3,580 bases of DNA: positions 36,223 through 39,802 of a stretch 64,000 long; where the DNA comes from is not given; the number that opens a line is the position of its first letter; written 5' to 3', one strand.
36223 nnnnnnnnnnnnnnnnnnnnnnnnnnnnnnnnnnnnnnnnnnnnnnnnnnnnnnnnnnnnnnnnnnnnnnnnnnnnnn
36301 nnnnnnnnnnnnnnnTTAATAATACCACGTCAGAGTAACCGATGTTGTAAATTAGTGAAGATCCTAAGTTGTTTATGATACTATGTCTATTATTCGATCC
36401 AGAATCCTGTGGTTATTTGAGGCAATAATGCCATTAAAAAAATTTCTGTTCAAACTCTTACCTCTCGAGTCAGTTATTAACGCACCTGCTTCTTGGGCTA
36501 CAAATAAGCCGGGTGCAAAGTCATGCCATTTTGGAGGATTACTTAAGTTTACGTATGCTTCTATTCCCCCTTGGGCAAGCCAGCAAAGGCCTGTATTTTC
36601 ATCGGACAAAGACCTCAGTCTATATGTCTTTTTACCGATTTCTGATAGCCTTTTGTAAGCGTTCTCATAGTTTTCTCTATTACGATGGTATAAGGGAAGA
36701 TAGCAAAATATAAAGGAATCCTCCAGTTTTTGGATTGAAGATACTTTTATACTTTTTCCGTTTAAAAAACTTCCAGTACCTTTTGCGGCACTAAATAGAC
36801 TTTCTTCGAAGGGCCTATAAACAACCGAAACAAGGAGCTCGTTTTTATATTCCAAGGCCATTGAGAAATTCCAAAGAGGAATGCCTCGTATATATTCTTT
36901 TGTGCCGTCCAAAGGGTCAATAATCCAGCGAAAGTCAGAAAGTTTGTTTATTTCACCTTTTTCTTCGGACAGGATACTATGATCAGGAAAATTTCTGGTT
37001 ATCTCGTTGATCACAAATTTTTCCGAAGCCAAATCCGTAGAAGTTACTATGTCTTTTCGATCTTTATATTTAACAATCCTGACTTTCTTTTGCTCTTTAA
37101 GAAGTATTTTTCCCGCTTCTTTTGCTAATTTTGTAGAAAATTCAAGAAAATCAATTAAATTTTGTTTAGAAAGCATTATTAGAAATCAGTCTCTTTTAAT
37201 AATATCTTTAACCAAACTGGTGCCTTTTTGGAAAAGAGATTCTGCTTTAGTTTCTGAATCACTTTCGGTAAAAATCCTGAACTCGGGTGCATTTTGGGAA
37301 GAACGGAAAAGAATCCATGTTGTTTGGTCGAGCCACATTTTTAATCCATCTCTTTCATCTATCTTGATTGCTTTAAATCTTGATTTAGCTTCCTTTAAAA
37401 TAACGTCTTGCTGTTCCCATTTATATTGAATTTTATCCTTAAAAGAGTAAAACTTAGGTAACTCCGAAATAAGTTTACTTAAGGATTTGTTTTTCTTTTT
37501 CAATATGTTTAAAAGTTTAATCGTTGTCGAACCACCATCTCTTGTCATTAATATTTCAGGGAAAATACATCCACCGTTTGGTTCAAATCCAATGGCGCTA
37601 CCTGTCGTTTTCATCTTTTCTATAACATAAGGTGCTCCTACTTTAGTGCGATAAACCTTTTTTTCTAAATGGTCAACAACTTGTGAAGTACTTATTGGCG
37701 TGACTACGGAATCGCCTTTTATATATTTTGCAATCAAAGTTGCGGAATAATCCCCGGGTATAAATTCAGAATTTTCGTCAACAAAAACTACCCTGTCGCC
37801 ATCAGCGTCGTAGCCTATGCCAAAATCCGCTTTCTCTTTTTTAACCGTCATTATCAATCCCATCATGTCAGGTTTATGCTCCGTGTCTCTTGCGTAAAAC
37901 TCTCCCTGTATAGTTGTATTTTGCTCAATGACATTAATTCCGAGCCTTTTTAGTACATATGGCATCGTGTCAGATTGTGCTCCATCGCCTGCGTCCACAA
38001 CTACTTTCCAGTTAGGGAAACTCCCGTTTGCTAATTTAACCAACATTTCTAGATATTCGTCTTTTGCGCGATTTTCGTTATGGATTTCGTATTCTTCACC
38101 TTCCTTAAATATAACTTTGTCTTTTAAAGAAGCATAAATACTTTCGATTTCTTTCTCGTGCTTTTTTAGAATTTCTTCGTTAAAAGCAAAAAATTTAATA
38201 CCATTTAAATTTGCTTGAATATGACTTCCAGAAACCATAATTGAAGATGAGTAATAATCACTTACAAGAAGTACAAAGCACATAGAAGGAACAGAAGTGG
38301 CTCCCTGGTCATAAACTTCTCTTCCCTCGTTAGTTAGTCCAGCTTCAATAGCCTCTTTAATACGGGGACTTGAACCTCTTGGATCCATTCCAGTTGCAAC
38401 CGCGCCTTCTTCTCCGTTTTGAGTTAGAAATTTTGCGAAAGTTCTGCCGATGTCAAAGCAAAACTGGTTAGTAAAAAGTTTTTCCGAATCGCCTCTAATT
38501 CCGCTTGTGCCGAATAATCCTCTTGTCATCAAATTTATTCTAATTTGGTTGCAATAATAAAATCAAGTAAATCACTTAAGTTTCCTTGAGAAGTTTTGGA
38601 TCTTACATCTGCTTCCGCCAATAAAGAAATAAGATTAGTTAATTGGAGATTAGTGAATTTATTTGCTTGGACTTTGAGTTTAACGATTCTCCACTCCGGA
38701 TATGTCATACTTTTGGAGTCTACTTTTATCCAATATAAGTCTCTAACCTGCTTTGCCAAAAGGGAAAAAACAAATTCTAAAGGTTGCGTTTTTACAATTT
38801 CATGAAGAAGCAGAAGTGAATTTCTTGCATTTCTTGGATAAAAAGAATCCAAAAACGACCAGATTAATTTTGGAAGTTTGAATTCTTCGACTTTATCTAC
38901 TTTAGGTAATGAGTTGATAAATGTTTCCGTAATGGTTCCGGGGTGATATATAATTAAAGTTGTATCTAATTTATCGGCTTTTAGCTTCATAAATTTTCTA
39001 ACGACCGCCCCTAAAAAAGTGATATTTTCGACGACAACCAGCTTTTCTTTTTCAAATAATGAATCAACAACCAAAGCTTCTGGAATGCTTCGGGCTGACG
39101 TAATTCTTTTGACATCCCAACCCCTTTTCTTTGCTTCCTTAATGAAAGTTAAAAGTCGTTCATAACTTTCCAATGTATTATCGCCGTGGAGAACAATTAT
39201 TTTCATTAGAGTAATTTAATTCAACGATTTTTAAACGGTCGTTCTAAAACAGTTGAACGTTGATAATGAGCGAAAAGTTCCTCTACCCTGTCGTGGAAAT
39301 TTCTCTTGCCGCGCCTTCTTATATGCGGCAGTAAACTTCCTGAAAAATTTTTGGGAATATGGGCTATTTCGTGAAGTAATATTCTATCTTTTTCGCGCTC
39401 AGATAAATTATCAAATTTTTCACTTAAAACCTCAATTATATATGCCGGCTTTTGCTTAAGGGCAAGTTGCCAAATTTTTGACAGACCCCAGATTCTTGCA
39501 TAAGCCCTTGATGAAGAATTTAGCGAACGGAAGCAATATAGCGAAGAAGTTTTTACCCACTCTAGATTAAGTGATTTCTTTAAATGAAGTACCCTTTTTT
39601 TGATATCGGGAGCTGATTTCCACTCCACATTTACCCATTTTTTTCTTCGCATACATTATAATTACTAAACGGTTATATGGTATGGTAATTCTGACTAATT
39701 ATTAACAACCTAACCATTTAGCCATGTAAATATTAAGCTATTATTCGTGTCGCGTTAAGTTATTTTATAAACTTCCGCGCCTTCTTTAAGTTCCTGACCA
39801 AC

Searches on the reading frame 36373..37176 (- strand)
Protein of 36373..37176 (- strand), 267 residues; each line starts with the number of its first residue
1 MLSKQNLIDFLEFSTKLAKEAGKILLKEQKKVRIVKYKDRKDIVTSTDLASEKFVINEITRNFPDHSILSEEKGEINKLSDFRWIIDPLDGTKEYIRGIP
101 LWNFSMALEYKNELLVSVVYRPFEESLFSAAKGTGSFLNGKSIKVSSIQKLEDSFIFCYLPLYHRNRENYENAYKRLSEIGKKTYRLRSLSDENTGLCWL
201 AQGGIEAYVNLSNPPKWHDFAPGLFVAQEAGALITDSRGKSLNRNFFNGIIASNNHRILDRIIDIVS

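Call 65: search_protein_families(library=pfam, proteins=[window:36373-37176:-], max_evalue=0.0001)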
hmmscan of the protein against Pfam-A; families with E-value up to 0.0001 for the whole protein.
window:36373-37176:- (267 aa): 1 family
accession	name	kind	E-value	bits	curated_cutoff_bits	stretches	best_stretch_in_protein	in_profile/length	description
PF00459.30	Inositol_P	-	3.8e-50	171.3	27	1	10-263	5-263/271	Inositol monophosphatase family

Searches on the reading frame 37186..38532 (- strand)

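Call 37: search_protein_families(library=pfam, proteins=[window:37186-38532:-], max_evalue=0.00001)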
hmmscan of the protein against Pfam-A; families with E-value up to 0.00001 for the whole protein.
window:37186-38532:- (448 aa): 3 families
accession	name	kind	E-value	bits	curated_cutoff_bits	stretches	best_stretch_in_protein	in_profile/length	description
PF02878.22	PGM_PMM_I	-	1.7e-23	83.3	22.5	1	6-136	3-134/138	Phosphoglucomutase/phosphomannomutase, alpha/beta/alpha domain I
PF02880.22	PGM_PMM_III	-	2e-20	73.5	20.7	1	260-360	2-113/115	Phosphoglucomutase/phosphomannomutase, alpha/beta/alpha domain III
PF02879.22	PGM_PMM_II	-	1.1e-16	61.7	29.3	1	159-254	2-102/103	Phosphoglucomutase/phosphomannomutase, alpha/beta/alpha domain II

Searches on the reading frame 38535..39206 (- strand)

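Call 65: search_protein_families(library=pfam, proteins=[window:38535-39206:-], max_evalue=0.0001)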
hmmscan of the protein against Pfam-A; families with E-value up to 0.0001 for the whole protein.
window:38535-39206:- (223 aa): 1 family
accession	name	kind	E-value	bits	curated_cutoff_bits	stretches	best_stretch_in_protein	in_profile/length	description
PF21694.2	DNA_pol3_delta_C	-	1.5e-05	25.4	27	0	120-218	9-118/121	DNA polymerase III delta subunit, C-terminal domain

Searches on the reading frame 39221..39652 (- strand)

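Call 88: search_protein_families(library=pfam, proteins=[window:39221-39652:-], max_evalue=0.001)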
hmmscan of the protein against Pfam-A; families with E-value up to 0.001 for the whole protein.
window:39221-39652:- (143 aa): 1 family
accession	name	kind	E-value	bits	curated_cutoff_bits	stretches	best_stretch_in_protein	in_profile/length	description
PF18894.6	PhageMetallopep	-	8.3e-18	65.2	23.7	1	10-110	2-110/134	Putative phage metallopeptidase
